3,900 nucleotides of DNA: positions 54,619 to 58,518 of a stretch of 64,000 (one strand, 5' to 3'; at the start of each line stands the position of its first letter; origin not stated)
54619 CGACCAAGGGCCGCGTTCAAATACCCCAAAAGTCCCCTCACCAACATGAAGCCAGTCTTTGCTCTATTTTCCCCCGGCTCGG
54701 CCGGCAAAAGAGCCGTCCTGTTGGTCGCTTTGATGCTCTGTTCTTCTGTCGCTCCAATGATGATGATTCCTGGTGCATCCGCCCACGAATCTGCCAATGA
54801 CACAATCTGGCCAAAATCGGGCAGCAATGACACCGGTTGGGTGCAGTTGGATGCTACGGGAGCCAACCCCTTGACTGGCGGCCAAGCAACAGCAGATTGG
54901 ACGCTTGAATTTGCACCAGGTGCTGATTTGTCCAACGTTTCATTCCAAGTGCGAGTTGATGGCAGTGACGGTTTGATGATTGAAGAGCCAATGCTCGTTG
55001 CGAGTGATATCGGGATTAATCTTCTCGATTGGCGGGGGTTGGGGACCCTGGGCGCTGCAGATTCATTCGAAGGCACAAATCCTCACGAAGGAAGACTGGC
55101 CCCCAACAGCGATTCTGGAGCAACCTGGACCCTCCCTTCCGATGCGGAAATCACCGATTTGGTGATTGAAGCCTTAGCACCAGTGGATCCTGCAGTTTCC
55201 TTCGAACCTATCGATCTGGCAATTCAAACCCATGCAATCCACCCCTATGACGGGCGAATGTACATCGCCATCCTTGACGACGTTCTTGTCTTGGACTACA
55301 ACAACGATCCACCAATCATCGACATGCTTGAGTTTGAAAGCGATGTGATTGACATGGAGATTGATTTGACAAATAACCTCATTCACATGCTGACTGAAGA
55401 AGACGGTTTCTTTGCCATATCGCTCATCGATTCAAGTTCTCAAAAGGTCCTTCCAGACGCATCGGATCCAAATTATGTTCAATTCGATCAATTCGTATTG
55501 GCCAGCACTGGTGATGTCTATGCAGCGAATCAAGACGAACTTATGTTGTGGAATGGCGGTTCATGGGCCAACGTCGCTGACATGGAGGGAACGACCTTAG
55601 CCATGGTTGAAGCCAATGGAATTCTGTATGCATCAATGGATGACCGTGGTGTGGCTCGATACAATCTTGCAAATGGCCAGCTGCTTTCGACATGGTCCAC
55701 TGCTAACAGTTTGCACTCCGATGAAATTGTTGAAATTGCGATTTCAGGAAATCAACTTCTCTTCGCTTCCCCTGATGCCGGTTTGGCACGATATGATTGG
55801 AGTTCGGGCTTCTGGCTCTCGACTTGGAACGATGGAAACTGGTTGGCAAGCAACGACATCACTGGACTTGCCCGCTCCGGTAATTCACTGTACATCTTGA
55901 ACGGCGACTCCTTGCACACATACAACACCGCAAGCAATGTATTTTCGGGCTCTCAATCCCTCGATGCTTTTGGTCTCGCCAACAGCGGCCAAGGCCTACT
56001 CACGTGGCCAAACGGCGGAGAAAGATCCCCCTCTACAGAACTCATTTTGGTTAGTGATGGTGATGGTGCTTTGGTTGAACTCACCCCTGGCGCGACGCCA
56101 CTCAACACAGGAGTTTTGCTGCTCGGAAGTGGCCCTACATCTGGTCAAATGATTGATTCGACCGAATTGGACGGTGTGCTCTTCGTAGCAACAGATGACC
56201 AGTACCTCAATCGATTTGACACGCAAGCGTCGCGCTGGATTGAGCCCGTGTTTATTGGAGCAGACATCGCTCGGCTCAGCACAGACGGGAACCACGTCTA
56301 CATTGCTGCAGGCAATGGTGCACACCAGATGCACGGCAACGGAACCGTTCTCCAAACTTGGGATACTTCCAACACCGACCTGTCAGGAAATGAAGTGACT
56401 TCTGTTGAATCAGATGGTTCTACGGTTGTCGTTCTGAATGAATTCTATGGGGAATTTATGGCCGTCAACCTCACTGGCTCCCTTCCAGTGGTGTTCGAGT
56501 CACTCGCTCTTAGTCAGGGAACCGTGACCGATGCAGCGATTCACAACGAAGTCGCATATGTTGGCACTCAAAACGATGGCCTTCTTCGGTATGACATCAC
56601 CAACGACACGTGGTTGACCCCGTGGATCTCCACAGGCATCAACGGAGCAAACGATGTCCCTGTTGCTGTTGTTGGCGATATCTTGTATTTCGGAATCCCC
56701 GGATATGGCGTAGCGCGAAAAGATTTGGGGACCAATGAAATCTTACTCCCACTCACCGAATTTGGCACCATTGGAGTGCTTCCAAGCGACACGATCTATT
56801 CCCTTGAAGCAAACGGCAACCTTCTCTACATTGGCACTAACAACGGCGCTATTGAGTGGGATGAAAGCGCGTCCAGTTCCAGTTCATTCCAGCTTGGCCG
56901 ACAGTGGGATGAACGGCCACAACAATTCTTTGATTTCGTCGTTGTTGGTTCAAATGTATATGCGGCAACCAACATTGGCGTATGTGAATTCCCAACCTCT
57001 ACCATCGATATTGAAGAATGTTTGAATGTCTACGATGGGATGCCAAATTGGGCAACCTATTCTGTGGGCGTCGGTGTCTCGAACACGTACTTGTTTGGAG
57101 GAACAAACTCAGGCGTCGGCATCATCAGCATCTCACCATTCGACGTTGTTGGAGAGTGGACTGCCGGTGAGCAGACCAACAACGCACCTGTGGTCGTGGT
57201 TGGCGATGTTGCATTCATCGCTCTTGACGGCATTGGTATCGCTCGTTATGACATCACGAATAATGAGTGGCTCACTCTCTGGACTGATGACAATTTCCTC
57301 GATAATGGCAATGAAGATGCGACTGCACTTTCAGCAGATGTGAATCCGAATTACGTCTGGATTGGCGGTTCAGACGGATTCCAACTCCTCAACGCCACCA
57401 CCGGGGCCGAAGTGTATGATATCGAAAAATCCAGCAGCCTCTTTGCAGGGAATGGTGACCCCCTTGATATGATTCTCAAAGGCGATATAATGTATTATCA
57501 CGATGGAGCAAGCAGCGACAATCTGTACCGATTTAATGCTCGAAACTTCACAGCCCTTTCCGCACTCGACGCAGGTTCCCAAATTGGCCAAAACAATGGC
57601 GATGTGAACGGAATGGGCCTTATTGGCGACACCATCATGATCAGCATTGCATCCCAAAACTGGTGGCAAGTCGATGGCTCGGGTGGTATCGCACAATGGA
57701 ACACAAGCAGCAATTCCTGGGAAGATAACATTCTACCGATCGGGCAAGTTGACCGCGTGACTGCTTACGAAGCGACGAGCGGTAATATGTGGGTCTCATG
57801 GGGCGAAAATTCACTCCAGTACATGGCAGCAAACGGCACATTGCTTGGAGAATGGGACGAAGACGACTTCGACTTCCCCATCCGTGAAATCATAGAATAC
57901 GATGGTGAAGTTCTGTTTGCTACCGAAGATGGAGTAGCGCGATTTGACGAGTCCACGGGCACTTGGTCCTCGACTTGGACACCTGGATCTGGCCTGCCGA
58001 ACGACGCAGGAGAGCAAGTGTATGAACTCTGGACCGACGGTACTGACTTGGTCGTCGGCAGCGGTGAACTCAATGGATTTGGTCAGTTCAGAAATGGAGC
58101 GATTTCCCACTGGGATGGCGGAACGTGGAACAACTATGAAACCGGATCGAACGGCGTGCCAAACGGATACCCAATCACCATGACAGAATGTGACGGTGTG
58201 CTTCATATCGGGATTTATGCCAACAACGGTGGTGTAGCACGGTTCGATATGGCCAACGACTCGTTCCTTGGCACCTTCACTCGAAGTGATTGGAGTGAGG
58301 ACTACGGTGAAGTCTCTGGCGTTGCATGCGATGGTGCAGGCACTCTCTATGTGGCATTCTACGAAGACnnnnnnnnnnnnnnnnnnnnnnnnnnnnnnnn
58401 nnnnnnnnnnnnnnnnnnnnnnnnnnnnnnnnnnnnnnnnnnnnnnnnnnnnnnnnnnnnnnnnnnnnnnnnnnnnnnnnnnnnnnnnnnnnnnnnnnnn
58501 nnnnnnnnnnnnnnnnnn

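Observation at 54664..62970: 2768-aa beta-propeller / FN3 giant surface protein with a Pro/Gln-rich cytoplasmic tail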

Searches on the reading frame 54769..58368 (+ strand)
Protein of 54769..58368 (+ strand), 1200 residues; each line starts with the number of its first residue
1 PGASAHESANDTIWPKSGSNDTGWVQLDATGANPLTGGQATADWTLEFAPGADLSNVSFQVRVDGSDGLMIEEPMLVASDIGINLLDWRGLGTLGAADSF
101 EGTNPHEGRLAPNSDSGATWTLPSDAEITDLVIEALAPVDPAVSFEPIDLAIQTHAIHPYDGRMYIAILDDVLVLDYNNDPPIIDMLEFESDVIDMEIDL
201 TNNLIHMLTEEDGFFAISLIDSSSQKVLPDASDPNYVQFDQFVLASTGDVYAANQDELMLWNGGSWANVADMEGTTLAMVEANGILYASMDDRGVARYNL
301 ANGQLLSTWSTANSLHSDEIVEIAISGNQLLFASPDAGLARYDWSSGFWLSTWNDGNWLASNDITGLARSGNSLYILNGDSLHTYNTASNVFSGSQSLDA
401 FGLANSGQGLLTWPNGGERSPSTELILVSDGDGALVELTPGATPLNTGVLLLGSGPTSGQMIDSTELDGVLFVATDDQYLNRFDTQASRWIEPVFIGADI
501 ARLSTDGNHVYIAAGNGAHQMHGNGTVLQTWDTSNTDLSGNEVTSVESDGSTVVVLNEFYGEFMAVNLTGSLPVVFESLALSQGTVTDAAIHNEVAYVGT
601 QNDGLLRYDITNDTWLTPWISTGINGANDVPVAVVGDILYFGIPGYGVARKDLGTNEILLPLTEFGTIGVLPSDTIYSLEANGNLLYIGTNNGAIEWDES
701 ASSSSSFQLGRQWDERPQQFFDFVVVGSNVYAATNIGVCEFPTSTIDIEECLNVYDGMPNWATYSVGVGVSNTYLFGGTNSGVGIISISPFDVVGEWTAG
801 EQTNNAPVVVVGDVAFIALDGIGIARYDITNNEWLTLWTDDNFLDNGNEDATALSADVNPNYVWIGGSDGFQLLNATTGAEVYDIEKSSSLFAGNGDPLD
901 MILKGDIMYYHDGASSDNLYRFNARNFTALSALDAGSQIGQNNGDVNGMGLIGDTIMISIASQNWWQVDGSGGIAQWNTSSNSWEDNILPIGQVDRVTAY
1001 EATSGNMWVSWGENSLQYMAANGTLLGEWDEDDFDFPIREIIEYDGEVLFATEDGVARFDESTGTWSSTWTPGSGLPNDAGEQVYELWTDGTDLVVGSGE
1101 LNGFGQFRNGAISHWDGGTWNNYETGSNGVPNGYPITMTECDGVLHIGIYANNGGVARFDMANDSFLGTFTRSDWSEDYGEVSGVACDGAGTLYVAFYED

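Call 32: search_solved_structures(query=A1, max_evalue=1)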
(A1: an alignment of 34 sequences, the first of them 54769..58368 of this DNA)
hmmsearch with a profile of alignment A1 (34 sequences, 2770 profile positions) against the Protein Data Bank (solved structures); distinct sequences matched with E-value up to 1: 3.
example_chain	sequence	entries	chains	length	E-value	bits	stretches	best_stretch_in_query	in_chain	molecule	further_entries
4a2l_A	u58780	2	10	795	8.1e-13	48.9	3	1515-1597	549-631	TWO-COMPONENT SYSTEM SENSOR HISTIDINE KINASE/RESPONSE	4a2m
7klj_A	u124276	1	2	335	4.8e-05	23.1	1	228-385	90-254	Isoform 2 of Kinesin-like protein KIF21A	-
9e5c_1c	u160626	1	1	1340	0.49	9.8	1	1430-1550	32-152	CMF5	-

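Call 48: predict_structure(alignment_id=A1)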
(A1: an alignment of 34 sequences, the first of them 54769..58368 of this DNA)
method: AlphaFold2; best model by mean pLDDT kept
length: 1200 residues; sequences in the alignment: 34
mean_pLDDT: 74.8   pTM: 0.43
mean pLDDT of the five models: 74.8, 74.1, 72.9, 70.1, 69.2
residues with pLDDT >= 90: 214; 70-90: 673; 50-70: 120; < 50: 193
segments of 3 or more residues with pLDDT < 50: 1-45, 49-147, 576-578, 580-583, 620-628, 798-805, 964-970, 990-995
pLDDT, mean of each block of 10 residues (from residue 1): 39 38 42 40 47 43 35 37 35 28 31 28 39 32 44 88 88 81 75 91 90 86 78 86 90 93 88 89 91 90 87 78 88 91 83 85 90 89 87 83 80 88 89 80 79 57 74 78 63 76 84 89 77 79 84 81 75 48 66 78 70 64 42 79 74 73 72 82 84 87 80 75 85 89 85 78 73 72 73 60 55 82 80 79 80 87 90 89 87 85 90 82 89 85 78 85 45 80 75 54 89 82 83 75 91 90 89 87 89 89 62 88 84 89 89 85 85 59 81 71
secondary structure, 60 per line:
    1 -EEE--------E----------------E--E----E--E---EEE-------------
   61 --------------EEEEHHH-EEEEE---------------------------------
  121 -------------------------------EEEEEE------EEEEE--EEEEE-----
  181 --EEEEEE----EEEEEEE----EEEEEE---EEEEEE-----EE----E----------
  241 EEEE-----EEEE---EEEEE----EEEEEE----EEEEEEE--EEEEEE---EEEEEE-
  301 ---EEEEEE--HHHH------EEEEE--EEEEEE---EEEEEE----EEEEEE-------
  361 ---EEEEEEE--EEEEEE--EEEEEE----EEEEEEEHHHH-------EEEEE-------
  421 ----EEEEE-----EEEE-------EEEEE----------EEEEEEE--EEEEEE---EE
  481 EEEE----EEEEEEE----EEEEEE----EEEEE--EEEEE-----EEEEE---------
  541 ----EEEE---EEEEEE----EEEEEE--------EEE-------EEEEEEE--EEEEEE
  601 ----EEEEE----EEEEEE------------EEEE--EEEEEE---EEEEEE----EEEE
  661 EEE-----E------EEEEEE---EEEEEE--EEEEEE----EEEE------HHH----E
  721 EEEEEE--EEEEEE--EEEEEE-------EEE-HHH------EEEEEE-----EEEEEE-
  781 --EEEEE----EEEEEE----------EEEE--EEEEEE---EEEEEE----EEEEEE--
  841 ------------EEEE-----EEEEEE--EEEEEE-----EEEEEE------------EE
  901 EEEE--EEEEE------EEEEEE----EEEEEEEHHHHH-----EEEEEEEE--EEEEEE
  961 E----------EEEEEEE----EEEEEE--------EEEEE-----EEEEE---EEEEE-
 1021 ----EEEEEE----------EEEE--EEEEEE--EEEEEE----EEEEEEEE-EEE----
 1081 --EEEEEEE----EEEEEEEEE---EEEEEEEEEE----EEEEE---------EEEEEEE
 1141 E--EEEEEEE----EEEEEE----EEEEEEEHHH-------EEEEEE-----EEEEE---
elements in order (helices of 4 or more, strands of 3 or more residues): E2-4 E45-47 E75-78 E83-87 E152-157 E164-168 E171-175 E183-188 E193-199 E204-209 E213-218 E241-244 E250-253 E257-261 E266-271 E276-282 E285-290 E294-299 E304-309 H312-315 E322-326 E329-334 E338-343 E348-353 E364-370 E373-378 E381-386 E391-397 H398-401 E409-413 E425-429 E435-438 E446-450 E461-467 E470-475 E479-484 E489-495 E500-505 E510-514 E517-521 E527-531 E545-548 E552-557 E562-567 E576-578 E586-592 E595-600 E605-609 E614-619 E632-635 E638-643 E647-652 E657-663 E676-681 E685-690 E693-698 E703-706 E720-726 E729-734 E737-742 E750-752 E763-768 E774-779 E783-787 E792-797 E808-811 E814-819 E823-828 E833-838 E853-856 E862-867 E870-875 E881-886 E899-904 E907-911 E918-923 E928-934 H935-939 E945-952 E955-961 E972-978 E983-988 E997-1001 E1007-1011 E1015-1019 E1025-1030 E1041-1044 E1047-1052 E1055-1060 E1065-1072 E1074-1076 E1083-1089 E1094-1102 E1106-1115 E1120-1124 E1134-1141 E1144-1150 E1155-1160 E1165-1171 E1182-1187 E1193-1197

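Call 53: fold_search(model_id=the predicted structure, library=pdb)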
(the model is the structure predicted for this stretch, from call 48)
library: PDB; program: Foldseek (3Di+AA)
matches with E <= 10: 1963; with E <= 0.001: 1854
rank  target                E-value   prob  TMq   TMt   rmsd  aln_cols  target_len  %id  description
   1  9cwm_B                4.7e-24  1.00  0.17  0.07  35.1      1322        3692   10  Cryo-EM structure of human Low-density lipoprotein receptor-related protein 2 (released 2025-08-06)
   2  9i3v_A                2.3e-23  1.00  0.16  0.06  34.6      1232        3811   11  Cryo-EM structure of the human LRP2 ectodomain (released 2026-02-04)
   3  8jx8_B                4.3e-23  1.00  0.15  0.13  34.6      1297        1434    9  rat megalin head (released 2024-06-19)
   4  9qaw_B                4.5e-23  1.00  0.17  0.06  35.6      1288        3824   10  CryoEM structure of the human LRP2 receptor ectodomain in complex with LRPAP1 (released 2026-03-11)
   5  8jx8_A                1.8e-22  1.00  0.16  0.14  33.1      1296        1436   11  rat megalin head (released 2024-06-19)
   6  3ott_B                1.0e-21  1.00  0.12  0.19  33.5       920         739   12  Crystal Structure of the extracellular domain of the putative one component system BT4673 from B. thetaiotaomicron (released 2011-08-10)
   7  4a2m_A                1.8e-21  1.00  0.17  0.24  22.2       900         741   11  Structure of the periplasmic domain of the heparin and heparan sulphate sensing hybrid two component system BT4663 in  (released 2012-05-02)
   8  4a2l_D                4.9e-21  1.00  0.17  0.23  26.2       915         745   11  Structure of the periplasmic domain of the heparin and heparan sulphate sensing hybrid two component system BT4663 in  (released 2012-05-02)
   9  4a2l_B                5.4e-21  1.00  0.21  0.32  17.2       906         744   12  Structure of the periplasmic domain of the heparin and heparan sulphate sensing hybrid two component system BT4663 in  (released 2012-05-02)
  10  4a2l_C                1.3e-20  1.00  0.18  0.25  25.4       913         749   11  Structure of the periplasmic domain of the heparin and heparan sulphate sensing hybrid two component system BT4663 in  (released 2012-05-02)
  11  4a2l_A                1.7e-20  1.00  0.21  0.31  20.5       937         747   12  Structure of the periplasmic domain of the heparin and heparan sulphate sensing hybrid two component system BT4663 in  (released 2012-05-02)
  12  4a2l_F                2.0e-20  1.00  0.18  0.25  25.4       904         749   12  Structure of the periplasmic domain of the heparin and heparan sulphate sensing hybrid two component system BT4663 in  (released 2012-05-02)
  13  4a2m_B                2.1e-20  1.00  0.18  0.24  22.0       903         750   11  Structure of the periplasmic domain of the heparin and heparan sulphate sensing hybrid two component system BT4663 in  (released 2012-05-02)
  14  3va6_B                2.4e-20  1.00  0.12  0.19  33.6       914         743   12  Crystal Structure of the extracellular domain of the putative hybrid two component system BT4673 from B. thetaiotaomic (released 2012-06-13)
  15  4a2l_E                3.9e-20  1.00  0.21  0.31  20.7       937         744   11  Structure of the periplasmic domain of the heparin and heparan sulphate sensing hybrid two component system BT4663 in  (released 2012-05-02)
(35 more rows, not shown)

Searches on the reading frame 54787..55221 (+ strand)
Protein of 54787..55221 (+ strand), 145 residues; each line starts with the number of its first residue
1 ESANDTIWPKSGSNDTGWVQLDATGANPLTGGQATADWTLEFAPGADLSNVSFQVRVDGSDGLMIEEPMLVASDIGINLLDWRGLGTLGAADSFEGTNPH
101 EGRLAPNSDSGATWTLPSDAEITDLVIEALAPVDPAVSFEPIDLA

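Call 99: search_solved_structures(query=A4, max_evalue=10)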
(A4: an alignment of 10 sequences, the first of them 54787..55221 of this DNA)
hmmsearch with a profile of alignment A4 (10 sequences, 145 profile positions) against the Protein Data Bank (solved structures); distinct sequences matched with E-value up to 10: 1.
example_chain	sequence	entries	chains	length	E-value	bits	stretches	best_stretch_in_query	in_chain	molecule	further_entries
7lk9_H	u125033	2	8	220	0.84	12.8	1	71-115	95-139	COV107-23 heavy chain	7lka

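Call 103: search_protein_families(library=pfam, alignment_id=A4, max_evalue=5)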
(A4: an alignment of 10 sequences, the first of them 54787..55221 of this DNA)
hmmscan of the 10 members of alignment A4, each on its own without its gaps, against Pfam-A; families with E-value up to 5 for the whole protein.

A. member 1, window:54787-55221:+ (145 aa): 0 families

B. families by the number of members that match (of 10 scanned): 0 families

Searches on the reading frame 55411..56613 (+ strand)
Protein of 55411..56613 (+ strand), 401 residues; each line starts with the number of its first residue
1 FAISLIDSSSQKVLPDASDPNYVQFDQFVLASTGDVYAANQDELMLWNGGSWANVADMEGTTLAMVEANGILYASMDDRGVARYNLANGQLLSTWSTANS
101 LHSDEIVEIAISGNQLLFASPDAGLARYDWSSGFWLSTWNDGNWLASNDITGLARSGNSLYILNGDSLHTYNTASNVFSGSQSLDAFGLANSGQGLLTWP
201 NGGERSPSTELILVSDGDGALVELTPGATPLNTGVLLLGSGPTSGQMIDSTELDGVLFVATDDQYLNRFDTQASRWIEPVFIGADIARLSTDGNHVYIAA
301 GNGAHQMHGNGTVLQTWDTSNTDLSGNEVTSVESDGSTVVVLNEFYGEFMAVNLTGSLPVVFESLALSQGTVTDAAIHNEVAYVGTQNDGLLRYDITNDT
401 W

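Call 9: search_protein_families(library=pfam, proteins=[window:55411-56613:+], max_evalue=10)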
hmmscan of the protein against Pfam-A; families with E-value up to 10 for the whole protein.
window:55411-56613:+ (401 aa): 3 families
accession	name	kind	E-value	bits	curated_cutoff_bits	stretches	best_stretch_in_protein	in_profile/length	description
PF10983.13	DUF2793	-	0.04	14.2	27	1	31-70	38-77/87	Protein of unknown function (DUF2793)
PF25171.1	Beta-prop_WDR36-Utp21_1st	-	0.078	12.8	80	1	284-324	28-68/266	WDR36/Utp21 first beta-propeller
PF11525.13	CopK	-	0.095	12.8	23.8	1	309-332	38-61/70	Copper resistance protein K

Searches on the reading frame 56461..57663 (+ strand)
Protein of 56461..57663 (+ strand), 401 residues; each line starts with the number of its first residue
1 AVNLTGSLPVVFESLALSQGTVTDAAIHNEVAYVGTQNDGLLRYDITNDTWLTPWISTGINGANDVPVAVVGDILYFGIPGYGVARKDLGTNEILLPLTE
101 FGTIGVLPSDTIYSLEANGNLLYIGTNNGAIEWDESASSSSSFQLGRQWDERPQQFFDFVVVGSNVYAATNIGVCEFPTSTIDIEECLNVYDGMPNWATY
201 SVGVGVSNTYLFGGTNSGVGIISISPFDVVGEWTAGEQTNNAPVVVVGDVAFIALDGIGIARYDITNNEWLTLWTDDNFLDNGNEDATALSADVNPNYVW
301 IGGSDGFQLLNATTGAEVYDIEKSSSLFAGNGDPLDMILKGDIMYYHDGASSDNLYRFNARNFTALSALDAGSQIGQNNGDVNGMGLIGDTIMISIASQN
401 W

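Call 9: search_protein_families(library=pfam, proteins=[window:56461-57663:+], max_evalue=10)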
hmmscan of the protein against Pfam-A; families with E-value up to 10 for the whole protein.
window:56461-57663:+ (401 aa): 2 families
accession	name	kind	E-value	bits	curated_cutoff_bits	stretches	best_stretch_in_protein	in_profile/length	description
PF21030.3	WDR93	-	0.26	11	27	1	207-285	7-90/321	WD repeat-containing protein 93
PF01344.31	Kelch_1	-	5.9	7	20.1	0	301-323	17-36/46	Kelch motif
